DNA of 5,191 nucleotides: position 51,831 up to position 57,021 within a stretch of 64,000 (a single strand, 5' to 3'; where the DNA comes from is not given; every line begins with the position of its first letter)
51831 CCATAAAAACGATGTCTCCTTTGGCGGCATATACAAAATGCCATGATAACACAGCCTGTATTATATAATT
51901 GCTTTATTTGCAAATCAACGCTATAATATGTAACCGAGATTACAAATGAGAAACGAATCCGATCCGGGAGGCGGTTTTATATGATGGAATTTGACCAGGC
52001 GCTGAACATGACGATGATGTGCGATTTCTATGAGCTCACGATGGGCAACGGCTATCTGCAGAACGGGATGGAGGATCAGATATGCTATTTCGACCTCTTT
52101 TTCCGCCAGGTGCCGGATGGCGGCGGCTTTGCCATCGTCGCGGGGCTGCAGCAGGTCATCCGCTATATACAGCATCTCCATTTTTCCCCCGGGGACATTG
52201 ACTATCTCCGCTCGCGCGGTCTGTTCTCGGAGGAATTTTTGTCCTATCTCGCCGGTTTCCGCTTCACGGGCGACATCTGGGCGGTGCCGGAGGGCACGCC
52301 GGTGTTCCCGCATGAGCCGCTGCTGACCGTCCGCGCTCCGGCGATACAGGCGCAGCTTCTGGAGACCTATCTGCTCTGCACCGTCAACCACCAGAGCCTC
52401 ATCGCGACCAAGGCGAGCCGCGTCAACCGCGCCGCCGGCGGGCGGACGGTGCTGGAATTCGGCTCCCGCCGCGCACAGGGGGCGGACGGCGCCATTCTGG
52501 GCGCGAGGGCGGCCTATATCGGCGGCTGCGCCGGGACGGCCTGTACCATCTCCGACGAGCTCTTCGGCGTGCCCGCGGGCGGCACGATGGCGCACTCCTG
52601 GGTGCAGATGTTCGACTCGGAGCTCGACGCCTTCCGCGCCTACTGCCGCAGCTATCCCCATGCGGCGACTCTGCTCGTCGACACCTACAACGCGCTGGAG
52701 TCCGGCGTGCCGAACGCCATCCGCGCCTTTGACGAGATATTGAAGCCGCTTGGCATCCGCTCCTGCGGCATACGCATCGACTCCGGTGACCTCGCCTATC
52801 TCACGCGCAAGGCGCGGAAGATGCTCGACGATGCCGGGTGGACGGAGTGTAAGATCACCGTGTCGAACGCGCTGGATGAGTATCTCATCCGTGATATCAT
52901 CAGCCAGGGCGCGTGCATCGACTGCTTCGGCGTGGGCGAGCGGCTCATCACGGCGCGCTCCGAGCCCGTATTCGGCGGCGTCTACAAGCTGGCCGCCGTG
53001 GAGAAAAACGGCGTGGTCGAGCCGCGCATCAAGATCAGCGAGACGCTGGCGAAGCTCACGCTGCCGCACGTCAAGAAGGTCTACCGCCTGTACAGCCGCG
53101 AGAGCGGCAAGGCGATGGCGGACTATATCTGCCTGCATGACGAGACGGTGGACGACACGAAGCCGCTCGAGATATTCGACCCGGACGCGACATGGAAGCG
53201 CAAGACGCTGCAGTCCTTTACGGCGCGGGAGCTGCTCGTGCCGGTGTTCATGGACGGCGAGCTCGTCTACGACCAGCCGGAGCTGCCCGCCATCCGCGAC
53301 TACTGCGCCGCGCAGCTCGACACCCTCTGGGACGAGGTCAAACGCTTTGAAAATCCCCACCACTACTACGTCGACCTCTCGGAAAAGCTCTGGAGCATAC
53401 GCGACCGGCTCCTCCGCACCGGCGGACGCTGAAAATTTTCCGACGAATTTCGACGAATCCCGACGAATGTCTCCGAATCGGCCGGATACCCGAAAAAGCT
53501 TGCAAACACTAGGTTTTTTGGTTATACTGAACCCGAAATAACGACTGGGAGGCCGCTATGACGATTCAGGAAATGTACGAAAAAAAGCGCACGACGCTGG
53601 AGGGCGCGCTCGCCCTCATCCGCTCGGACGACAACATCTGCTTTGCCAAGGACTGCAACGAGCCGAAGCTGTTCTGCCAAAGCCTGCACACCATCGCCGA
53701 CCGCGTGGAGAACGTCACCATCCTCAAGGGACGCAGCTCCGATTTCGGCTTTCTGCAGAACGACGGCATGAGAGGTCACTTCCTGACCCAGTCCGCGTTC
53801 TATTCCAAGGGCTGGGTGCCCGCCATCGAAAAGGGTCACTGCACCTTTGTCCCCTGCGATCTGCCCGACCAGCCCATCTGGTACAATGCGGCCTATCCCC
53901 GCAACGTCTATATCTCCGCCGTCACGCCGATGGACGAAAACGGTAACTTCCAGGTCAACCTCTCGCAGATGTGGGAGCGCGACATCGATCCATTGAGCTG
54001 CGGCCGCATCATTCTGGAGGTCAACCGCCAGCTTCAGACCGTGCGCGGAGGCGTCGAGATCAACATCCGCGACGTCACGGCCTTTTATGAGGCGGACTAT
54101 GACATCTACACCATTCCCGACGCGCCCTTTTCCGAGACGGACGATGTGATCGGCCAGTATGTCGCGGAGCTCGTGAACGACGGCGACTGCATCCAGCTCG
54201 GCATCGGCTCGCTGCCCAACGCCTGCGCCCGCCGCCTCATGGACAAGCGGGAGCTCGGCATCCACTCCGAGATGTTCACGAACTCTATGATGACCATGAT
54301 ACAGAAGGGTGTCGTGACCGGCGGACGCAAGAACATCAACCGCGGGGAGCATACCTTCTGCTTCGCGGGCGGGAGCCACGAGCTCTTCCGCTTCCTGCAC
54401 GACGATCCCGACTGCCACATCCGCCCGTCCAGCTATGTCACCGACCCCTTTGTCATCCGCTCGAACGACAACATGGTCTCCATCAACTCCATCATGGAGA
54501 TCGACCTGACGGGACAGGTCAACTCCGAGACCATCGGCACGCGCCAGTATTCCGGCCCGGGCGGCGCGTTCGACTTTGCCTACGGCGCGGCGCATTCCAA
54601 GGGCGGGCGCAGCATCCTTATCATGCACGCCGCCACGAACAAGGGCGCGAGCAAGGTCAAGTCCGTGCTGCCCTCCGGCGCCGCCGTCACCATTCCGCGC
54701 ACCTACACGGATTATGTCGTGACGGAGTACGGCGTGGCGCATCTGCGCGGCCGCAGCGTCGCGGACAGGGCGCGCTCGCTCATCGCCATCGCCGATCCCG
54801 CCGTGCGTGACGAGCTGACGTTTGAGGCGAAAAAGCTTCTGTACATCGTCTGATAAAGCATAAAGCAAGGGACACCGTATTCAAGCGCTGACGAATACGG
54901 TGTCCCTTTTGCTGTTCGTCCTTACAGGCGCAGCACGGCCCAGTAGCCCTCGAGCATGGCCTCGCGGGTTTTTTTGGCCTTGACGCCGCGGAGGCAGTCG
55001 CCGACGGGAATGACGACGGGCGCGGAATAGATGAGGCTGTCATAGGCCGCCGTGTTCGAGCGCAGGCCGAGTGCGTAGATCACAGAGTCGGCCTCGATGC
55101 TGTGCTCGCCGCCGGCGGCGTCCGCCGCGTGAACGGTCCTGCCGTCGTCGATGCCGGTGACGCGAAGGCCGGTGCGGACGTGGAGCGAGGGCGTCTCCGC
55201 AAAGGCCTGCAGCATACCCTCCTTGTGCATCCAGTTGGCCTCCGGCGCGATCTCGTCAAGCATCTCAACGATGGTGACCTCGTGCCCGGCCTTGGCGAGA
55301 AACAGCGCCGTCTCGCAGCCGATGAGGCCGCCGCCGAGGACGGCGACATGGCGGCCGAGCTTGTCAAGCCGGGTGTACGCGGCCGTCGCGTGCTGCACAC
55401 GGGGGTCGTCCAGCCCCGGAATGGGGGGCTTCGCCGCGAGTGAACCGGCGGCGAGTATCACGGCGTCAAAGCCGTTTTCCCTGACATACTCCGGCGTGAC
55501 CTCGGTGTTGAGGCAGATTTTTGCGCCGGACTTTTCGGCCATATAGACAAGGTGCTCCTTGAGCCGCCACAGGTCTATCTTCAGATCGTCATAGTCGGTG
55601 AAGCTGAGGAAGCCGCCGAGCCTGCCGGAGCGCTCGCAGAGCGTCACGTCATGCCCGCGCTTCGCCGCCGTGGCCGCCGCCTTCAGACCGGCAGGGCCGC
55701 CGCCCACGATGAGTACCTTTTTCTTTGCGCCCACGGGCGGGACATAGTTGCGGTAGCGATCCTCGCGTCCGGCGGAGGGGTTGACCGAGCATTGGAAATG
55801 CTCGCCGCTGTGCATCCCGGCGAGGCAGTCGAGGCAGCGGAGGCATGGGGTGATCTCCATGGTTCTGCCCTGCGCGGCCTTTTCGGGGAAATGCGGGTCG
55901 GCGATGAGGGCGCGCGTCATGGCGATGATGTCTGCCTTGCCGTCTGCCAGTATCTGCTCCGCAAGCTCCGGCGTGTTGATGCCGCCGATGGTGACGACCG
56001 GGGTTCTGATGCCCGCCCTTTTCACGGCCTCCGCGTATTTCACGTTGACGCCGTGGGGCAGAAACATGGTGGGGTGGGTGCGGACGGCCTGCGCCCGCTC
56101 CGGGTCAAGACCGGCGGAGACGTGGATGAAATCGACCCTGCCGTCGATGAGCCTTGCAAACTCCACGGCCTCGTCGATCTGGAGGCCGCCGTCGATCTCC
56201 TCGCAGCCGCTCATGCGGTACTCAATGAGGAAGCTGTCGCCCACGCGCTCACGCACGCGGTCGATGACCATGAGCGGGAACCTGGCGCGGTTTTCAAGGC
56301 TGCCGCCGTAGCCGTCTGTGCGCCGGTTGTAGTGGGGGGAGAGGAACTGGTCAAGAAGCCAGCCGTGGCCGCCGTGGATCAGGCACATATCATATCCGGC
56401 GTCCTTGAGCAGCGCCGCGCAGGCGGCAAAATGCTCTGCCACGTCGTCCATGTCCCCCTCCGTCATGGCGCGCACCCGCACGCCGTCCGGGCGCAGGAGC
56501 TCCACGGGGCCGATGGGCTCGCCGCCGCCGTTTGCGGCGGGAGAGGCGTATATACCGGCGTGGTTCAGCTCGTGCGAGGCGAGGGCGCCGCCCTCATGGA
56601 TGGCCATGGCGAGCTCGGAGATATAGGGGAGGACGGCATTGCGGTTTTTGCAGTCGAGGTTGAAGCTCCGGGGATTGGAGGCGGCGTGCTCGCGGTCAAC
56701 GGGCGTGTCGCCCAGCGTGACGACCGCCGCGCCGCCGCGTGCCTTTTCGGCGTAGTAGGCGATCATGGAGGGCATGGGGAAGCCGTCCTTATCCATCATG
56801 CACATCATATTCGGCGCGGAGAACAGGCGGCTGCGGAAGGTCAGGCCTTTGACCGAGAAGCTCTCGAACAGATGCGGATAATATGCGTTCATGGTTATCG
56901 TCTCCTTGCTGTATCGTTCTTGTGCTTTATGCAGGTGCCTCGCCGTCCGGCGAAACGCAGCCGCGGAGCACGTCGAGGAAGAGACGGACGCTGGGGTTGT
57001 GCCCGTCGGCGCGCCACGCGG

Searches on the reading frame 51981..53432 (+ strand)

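Call 51: search_protein_families(library=pfam, proteins=[window:51981-53432:+], max_evalue=0.001)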
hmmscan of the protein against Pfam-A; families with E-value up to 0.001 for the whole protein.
window:51981-53432:+ (483 aa): 3 families
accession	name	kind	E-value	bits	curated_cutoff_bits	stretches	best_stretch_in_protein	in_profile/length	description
PF17956.6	NAPRTase_C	-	9.7e-40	135.9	23.3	1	365-473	2-110/111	Nicotinate phosphoribosyltransferase C-terminal domain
PF17767.7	NAPRTase_N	-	7.9e-38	130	32.6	1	12-136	1-125/125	Nicotinate phosphoribosyltransferase (NAPRTase) N-terminal domain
PF02749.22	QRPTase_N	-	0.00014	22.4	27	0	85-138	31-81/82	Quinolinate phosphoribosyl transferase, N-terminal domain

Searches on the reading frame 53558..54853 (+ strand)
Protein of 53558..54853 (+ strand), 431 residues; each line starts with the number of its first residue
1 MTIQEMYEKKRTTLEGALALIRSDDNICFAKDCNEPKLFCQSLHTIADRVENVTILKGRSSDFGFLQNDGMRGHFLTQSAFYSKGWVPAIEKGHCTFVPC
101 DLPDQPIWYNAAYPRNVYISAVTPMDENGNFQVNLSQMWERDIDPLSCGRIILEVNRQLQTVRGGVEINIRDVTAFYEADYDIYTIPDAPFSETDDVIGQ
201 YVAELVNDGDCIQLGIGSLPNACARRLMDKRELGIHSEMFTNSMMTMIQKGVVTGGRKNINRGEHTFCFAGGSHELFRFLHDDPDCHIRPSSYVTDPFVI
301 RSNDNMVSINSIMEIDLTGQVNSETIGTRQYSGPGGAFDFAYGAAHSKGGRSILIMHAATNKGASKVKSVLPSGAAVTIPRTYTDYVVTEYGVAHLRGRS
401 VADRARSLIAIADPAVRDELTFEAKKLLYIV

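Call 51: search_protein_families(library=pfam, proteins=[window:53558-54853:+], max_evalue=0.001)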
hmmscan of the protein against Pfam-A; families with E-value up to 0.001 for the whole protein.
window:53558-54853:+ (431 aa): 2 families
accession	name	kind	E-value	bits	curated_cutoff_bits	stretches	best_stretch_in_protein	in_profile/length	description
PF13336.12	AcetylCoA_hyd_C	-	3.5e-56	189.8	23.7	1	272-423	1-153/154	Acetyl-CoA hydrolase/transferase C-terminal domain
PF00455.28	DeoRC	-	0.00014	22.3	31.8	1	197-246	8-53/160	DeoR C terminal sensor domain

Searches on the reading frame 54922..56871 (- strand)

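Call 51: search_protein_families(library=pfam, proteins=[window:54922-56871:-], max_evalue=0.001)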
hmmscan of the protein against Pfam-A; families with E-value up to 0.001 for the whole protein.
window:54922-56871:- (649 aa): 18 families
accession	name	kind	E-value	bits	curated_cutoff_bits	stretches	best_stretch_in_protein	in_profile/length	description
PF00724.26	Oxidored_FMN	-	5.7e-56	190.7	27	1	1-338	2-341/342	NADH:flavin oxidoreductase / NADH oxidase family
PF07992.20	Pyr_redox_2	-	2.1e-33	116.4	26.1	1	384-610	1-244/291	Pyridine nucleotide-disulphide oxidoreductase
PF00070.33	Pyr_redox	-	1.2e-18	67.8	22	2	508-575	1-67/82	Pyridine nucleotide-disulphide oxidoreductase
PF01266.30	DAO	-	9.1e-18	65.3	27.9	2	508-545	1-38/353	FAD dependent oxidoreductase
PF13450.12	NAD_binding_8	-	3.5e-14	53.3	21.9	1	388-432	1-45/68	NAD(P)-binding Rossmann-like domain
PF12831.13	FAD_oxidored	-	9.1e-12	45.4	27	1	386-423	2-39/416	FAD dependent oxidoreductase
PF13738.12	Pyr_redox_3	-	3.2e-11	43.5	30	1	470-608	127-272/305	Pyridine nucleotide-disulphide oxidoreductase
PF00890.30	FAD_binding_2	-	2.9e-10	40.4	20.4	1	386-420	2-36/414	FAD binding domain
PF01134.28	GIDA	-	2.1e-09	37.4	22.1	1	385-414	1-30/391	Glucose inhibited division protein A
PF03486.20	HI0933_like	-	4.4e-09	36.6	50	1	385-419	2-36/244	HI0933-like protein Rossmann domain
PF01494.25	FAD_binding_3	-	2.2e-08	34.1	22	1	385-415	3-33/349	FAD binding domain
PF02737.24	3HCDH_N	-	2.8e-07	31.1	22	1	508-553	1-46/180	3-hydroxyacyl-CoA dehydrogenase, NAD binding domain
PF01593.30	Amino_oxidase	-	6.3e-07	29.5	19.8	0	394-420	2-28/443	Flavin containing amine oxidoreductase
PF01262.27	AlaDh_PNT_C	-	1.1e-06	28.7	23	0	383-414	28-59/214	Alanine dehydrogenase/PNT, C-terminal domain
PF13241.12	NAD_binding_7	-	7.4e-06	26.9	22.1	0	506-544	7-39/104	Putative NAD(P)-binding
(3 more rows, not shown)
